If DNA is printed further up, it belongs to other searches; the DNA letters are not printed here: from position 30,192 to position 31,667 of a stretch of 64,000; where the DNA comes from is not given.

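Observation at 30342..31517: Phage-encoded OFA-family MFS transporter coupled to nrdD-nrdG: a possible formate supply for class III RNR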

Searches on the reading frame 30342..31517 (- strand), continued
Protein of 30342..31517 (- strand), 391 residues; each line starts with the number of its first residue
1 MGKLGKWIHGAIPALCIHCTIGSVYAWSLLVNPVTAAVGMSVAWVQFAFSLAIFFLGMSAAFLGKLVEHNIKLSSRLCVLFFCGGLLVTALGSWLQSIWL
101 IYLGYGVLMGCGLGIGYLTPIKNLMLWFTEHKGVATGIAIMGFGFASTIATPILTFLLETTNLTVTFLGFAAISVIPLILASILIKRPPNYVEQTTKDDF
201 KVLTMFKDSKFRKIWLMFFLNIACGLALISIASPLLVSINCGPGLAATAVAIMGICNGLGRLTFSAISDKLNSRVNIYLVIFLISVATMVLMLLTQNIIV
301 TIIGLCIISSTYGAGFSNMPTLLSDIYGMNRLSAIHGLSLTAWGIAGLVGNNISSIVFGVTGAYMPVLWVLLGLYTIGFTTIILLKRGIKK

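Call 43: search_solved_structures(query=window:30342-31517:-, max_evalue=0.001, show_alignments=3)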
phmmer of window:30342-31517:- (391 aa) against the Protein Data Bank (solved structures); distinct sequences matched with E-value up to 0.001: 8.
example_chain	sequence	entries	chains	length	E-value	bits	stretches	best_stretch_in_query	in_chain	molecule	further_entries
6g9x_A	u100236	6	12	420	5.4e-23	85.1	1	19-386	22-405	Major facilitator superfamily MFS_1 | L-lactate transporter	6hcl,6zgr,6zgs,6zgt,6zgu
8hpj_A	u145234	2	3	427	5.1e-20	75.3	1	6-364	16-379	Oxalate:formate antiporter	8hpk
9gsz_A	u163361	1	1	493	2e-06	30.6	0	251-373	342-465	Monocarboxylate transporter 10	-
9hhq_A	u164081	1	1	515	3.5e-06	29.8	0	251-373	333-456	Monocarboxylate transporter 10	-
9fkn_A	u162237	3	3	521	0.00037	23.1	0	6-365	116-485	Monocarboxylate transporter 8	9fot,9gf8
8zkn_A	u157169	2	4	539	0.0005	22.7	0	6-365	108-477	Monocarboxylate transporter 8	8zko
9gv5_A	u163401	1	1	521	0.00052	22.6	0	6-365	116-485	Monocarboxylate transporter 8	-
9dwy_A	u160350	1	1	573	0.0006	22.4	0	6-365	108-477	Monocarboxylate transporter 8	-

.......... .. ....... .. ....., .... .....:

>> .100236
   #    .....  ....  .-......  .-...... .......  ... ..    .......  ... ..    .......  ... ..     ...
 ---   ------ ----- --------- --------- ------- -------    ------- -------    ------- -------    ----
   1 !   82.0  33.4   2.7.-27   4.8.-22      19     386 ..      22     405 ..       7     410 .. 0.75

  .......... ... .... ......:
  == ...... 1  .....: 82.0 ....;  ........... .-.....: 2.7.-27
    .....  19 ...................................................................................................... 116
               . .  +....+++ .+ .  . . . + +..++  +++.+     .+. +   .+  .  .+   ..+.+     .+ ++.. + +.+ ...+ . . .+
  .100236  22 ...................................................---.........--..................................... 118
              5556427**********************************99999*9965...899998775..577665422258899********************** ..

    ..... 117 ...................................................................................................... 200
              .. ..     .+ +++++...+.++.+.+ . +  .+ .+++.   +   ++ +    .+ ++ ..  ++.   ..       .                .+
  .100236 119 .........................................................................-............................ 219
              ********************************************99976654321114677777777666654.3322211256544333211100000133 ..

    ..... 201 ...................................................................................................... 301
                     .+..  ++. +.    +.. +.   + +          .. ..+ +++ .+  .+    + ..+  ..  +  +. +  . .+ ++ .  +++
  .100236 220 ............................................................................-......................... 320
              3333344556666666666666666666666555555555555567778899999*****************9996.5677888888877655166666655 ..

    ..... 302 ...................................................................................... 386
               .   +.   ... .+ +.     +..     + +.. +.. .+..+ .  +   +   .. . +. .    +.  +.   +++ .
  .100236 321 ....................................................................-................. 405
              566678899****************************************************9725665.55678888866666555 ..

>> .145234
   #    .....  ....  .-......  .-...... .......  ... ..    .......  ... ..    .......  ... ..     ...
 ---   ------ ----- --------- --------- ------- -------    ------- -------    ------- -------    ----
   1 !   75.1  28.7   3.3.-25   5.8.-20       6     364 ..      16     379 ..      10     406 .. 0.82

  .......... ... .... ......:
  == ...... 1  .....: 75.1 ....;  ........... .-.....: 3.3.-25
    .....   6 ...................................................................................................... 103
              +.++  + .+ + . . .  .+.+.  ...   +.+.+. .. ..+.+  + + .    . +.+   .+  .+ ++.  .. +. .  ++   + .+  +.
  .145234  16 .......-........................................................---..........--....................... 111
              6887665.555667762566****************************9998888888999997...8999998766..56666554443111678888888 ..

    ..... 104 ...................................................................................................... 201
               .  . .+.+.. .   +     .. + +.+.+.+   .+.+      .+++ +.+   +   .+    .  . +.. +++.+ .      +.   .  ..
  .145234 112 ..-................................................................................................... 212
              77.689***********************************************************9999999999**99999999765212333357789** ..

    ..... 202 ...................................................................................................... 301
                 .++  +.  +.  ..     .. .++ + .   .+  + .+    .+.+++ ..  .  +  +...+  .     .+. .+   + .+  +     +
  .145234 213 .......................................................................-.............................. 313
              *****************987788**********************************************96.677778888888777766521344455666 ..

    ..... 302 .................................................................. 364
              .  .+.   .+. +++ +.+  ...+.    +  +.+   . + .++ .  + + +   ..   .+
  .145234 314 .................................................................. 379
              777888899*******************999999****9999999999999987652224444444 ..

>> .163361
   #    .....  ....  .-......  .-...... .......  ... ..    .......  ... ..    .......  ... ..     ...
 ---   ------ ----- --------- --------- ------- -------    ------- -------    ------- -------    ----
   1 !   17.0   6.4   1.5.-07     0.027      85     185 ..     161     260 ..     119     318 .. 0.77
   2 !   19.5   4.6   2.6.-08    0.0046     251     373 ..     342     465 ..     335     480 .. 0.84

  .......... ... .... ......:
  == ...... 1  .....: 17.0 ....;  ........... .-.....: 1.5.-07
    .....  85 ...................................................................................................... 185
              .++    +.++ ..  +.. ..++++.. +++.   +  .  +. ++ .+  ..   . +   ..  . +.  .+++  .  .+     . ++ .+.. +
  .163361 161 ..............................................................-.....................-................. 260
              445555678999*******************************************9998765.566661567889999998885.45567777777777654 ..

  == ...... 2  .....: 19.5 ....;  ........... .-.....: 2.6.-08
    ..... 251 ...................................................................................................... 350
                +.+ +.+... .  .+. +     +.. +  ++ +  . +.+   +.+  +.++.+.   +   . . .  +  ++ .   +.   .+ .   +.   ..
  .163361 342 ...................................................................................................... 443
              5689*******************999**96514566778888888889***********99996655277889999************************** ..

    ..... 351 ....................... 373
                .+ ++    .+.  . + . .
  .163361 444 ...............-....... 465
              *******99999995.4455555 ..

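Call 54: find_related_loci(query=A1, collection=metagenome_contigs, flank=8000)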
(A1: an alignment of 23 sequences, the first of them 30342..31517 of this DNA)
Query A1 (391 aa) in metagenome_contigs; peptide patterns used: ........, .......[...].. (x = any residue, [..] = any of these).
600 stretches matched a pattern (row limit reached: there are more); 293 encode a relative of the query (tblastn E <= 1e-3); the best 80 are kept; 80 distinct loci.
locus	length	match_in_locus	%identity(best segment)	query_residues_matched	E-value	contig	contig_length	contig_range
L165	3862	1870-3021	54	6-391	5e-132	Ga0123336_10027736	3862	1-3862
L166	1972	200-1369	52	3-391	1e-131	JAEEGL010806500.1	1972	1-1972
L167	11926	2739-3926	51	6-387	2e-118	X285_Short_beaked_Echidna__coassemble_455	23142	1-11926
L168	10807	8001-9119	53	4-378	2e-112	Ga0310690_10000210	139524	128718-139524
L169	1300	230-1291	53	3-350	2e-120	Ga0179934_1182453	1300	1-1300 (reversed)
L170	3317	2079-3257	47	3-391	1e-104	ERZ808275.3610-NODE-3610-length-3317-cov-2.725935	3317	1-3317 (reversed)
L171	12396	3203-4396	46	6-390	2e-102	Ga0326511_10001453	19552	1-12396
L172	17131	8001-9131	45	6-377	3e-99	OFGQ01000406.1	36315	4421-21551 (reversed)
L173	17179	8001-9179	46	6-387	5e-99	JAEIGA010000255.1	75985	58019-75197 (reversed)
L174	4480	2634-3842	44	6-388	1e-98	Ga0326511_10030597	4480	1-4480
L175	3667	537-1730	45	3-390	2e-98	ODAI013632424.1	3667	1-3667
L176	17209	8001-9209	46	6-388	4e-97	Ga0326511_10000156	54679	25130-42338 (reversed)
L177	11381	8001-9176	43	6-377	6e-96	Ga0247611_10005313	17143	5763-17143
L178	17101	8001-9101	47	4-361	2e-94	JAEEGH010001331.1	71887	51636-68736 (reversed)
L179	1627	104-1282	45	6-378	2e-100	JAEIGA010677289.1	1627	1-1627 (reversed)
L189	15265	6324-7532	43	6-391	7e-93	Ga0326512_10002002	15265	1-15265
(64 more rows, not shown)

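Call 58: predict_structure(alignment_id=A1)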
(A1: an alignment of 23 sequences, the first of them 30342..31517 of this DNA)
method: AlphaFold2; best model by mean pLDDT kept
length: 391 residues; sequences in the alignment: 23
mean_pLDDT: 89.4   pTM: 0.85
mean pLDDT of the five models: 89.4, 87.8, 82.9, 82.1, 81.8
residues with pLDDT >= 90: 232; 70-90: 150; 50-70: 8; < 50: 1
segments of 3 or more residues with pLDDT < 50: none
pLDDT, mean of each block of 10 residues (from residue 1): 77 93 83 90 82 83 82 92 96 95 92 90 90 90 86 90 95 95 90 72 88 95 90 89 86 90 94 93 96 93 95 92 90 87 84 88 93 97 90 57
secondary structure, 60 per line:
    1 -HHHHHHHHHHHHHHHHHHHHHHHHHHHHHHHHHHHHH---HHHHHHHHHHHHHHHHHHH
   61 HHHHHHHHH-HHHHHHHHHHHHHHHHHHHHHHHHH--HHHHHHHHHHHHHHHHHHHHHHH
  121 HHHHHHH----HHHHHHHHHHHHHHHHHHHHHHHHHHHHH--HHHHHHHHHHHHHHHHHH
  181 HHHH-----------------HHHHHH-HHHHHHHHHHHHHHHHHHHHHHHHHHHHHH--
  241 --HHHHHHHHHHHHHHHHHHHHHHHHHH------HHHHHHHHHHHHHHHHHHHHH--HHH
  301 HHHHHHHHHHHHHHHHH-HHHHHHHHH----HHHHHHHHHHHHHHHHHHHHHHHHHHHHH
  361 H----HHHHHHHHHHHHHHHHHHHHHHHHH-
elements in order: H2-38 H42-69 H71-95 H98-127 H132-160 H163-184 H202-207 H209-238 H243-268 H275-295 H298-317 H319-327 H332-361 H366-390

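Call 64: fold_search(model_id=the predicted structure, library=pdb)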
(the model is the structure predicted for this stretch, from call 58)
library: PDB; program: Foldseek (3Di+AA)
matches with E <= 10: 687; with E <= 0.001: 402
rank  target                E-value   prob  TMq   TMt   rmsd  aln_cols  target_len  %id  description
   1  6zgs_A                3.8e-16  1.00  0.87  0.84   3.5       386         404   23  Crystal structure of a MFS transporter with bound 3-phenylpropanoic acid at 2.39 Angstroem resolution (released 2021-10-20)
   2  6zgr_A                1.5e-15  1.00  0.83  0.82   4.2       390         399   23  Crystal structure of a MFS transporter with bound 1-hydroxynaphthalene-2-carboxylic acid at 2.67 Angstroem resolution (released 2021-10-20)
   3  6hcl_A                1.9e-15  1.00  0.85  0.85   3.5       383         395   23  Crystal structure of a MFS transporter with Ligand at 2.69 Angstroem resolution (released 2019-07-03)
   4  6g9x_A                3.8e-15  1.00  0.83  0.82   3.8       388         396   23  Crystal structure of a MFS transporter at 2.54 Angstroem resolution (released 2019-07-03)
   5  6zgs_B                6.2e-15  1.00  0.84  0.90   2.8       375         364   24  Crystal structure of a MFS transporter with bound 3-phenylpropanoic acid at 2.39 Angstroem resolution (released 2021-10-20)
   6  8hpk_A                1.2e-14  1.00  0.82  0.82   3.6       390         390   24  Crystal structure of the bacterial oxalate transporter OxlT in an oxalate-bound occluded form (released 2023-02-15)
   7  6zgr_B                1.3e-14  1.00  0.84  0.90   2.5       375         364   23  Crystal structure of a MFS transporter with bound 1-hydroxynaphthalene-2-carboxylic acid at 2.67 Angstroem resolution (released 2021-10-20)
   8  6hcl_B                1.8e-14  1.00  0.84  0.89   2.8       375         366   23  Crystal structure of a MFS transporter with Ligand at 2.69 Angstroem resolution (released 2019-07-03)
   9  8hpj_D                3.1e-14  1.00  0.87  0.86   2.8       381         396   24  Crystal structure of the bacterial oxalate transporter OxlT in a ligand-free outward-facing form (released 2023-02-15)
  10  8hpj_A                5.6e-14  1.00  0.84  0.84   3.2       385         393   24  Crystal structure of the bacterial oxalate transporter OxlT in a ligand-free outward-facing form (released 2023-02-15)
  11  6g9x_B                6.9e-14  1.00  0.83  0.88   2.9       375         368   24  Crystal structure of a MFS transporter at 2.54 Angstroem resolution (released 2019-07-03)
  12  9dwy                  3.7e-11  1.00  0.77  0.82   4.1       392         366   18  Cryo-EM structure of human MCT8 in complex with thyroid hormone T3 (released 2025-07-16)
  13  7ckr_A                6.4e-11  1.00  0.83  0.84   3.3       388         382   15  Cryo-EM structure of the human MCT1/Basigin-2 complex in the presence of anti-cancer drug candidate BAY-8002 in the ou (released 2020-12-23)
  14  9fkn_A                6.4e-11  1.00  0.79  0.79   4.1       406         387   17  Human monocarboxylate transporter 8 bound to thyroxine (released 2025-05-21)
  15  9fot_A                1.2e-10  1.00  0.79  0.79   4.5       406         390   18  Human monocarboxylate transporter 8 bound to Silychristin (released 2025-05-21)
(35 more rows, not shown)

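Call 65: search_solved_structures(query=L011:5379-7346:+, max_evalue=0.001, show_alignments=1)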
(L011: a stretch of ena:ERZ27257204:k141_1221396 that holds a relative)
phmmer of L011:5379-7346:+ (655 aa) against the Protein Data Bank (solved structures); distinct sequences matched with E-value up to 0.001: 3.
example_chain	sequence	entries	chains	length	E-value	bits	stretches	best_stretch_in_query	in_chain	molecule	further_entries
4coi_A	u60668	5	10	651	1.4e-144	486.1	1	3-648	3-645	ANAEROBIC RIBONUCLEOSIDE-TRIPHOSPHATE REDUCTASE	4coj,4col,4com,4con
4u3e_A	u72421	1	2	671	1.7e-144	485.8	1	3-648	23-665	Ribonucleoside triphosphate reductase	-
8p23_A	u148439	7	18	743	1.9e-08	36.3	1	474-630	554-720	Anaerobic ribonucleoside-triphosphate reductase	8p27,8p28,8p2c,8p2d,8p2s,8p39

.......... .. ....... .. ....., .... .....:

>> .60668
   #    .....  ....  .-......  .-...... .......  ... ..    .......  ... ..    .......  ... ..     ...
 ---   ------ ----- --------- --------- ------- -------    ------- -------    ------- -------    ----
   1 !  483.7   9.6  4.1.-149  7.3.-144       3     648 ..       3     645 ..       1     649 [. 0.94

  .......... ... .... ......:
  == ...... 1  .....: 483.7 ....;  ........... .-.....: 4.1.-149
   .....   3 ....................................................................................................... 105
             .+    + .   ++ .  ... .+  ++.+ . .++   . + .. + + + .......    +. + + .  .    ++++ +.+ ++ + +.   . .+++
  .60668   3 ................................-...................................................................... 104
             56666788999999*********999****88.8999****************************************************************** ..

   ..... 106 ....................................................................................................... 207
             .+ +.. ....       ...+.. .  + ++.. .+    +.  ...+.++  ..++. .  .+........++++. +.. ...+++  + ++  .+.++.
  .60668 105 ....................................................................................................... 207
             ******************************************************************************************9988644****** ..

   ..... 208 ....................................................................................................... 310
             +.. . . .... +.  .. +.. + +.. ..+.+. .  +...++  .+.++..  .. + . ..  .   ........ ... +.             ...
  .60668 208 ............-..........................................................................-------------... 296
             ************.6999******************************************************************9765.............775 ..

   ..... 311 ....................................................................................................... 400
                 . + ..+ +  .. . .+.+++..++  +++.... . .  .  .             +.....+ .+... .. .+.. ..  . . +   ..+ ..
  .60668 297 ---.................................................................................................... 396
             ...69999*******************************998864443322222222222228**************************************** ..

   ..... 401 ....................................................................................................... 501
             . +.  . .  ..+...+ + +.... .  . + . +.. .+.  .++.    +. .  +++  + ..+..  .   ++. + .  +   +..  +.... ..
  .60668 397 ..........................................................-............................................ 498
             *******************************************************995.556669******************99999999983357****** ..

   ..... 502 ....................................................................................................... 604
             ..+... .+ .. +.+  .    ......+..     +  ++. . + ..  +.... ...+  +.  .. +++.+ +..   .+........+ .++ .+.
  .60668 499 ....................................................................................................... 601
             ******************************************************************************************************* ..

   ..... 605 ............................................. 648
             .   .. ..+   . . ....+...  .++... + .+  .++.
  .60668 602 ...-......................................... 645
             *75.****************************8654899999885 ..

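Call 66: search_protein_families(library=pfam, proteins=[L011:5155-5358:+, L011:7835-8032:+, L011:5379-7346:+, L011:7350-7832:+, L011:9209-9709:+, L119:6410-6916:+], max_evalue=0.01)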
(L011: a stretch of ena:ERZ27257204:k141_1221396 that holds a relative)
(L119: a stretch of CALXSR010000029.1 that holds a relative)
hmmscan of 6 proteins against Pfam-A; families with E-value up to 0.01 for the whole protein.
L011:5155-5358:+ (67 aa): 3 families
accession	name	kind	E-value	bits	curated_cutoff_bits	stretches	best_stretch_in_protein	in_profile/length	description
PF13192.12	Thioredoxin_3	-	1.3e-06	28.8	24.8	1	2-52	3-59/76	Thioredoxin domain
PF00462.30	Glutaredoxin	-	0.00042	20.9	22.9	1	3-51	2-58/60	Glutaredoxin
PF13462.12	Thioredoxin_4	-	0.00072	20.2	23.2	1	15-60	112-157/165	Thioredoxin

L011:7835-8032:+ (65 aa): 1 family
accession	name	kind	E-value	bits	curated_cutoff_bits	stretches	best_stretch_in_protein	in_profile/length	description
PF02943.20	FeThRed_B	-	2.1e-05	24.9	22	1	17-63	34-89/106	Ferredoxin thioredoxin reductase catalytic beta chain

L011:5379-7346:+ (655 aa): 1 family
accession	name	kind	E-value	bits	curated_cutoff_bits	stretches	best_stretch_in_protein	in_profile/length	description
PF13597.11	NRDD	-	1.9e-89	301.3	26.2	1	85-647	14-562/562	Anaerobic ribonucleoside-triphosphate reductase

L011:7350-7832:+ (160 aa): 1 family
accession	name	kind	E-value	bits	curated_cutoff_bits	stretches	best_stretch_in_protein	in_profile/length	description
PF13353.11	Fer4_12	-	1.1e-06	29.4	22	1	30-138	15-122/137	4Fe-4S single cluster domain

L011:9209-9709:+ (166 aa): 0 families

L119:6410-6916:+ (169 aa): 2 families
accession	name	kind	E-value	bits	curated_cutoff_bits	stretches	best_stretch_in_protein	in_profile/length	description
PF13353.11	Fer4_12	-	4.7e-50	169.9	22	1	10-155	1-137/137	4Fe-4S single cluster domain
PF04055.27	Radical_SAM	-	7.2e-06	26.7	29.5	1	20-105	3-89/166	Radical SAM superfamily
